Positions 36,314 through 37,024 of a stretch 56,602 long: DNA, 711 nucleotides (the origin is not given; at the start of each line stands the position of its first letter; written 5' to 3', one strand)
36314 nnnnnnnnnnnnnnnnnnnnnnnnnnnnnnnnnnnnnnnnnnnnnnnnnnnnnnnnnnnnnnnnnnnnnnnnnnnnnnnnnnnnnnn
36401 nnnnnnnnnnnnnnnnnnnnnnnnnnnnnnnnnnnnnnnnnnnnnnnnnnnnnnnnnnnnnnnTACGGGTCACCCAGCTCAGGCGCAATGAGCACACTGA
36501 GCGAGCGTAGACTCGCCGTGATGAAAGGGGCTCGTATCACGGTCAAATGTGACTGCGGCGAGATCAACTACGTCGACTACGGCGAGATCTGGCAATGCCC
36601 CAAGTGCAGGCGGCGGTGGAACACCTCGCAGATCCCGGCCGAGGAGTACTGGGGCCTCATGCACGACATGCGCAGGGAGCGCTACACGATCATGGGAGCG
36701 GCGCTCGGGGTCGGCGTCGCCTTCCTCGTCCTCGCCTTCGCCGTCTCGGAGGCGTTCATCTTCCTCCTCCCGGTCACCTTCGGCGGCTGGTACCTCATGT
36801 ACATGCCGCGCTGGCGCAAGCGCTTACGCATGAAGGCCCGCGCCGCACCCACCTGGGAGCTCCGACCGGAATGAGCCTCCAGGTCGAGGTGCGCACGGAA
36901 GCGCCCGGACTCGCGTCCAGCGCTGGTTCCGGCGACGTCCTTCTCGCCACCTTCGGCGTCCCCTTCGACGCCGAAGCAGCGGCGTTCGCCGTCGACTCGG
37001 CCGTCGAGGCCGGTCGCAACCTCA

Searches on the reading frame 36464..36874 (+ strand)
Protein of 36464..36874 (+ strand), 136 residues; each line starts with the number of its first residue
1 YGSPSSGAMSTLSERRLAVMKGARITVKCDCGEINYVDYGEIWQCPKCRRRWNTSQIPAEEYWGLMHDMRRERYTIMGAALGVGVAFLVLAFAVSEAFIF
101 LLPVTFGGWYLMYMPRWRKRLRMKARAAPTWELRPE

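Call 15: search_protein_families(library=pfam, proteins=[window:36464-36874:+])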
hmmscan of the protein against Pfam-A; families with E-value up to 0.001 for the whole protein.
window:36464-36874:+ (136 aa): 0 families

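Call 32: search_protein_families(library=pfam, proteins=[window:36464-36874:+], max_evalue=10)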
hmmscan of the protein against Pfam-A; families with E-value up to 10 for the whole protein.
window:36464-36874:+ (136 aa): 1 family
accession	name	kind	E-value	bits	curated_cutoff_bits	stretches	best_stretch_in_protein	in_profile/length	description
PF15616.11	TerY_C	-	0.027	15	28.4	1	27-58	87-118/129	TerY-C metal binding domain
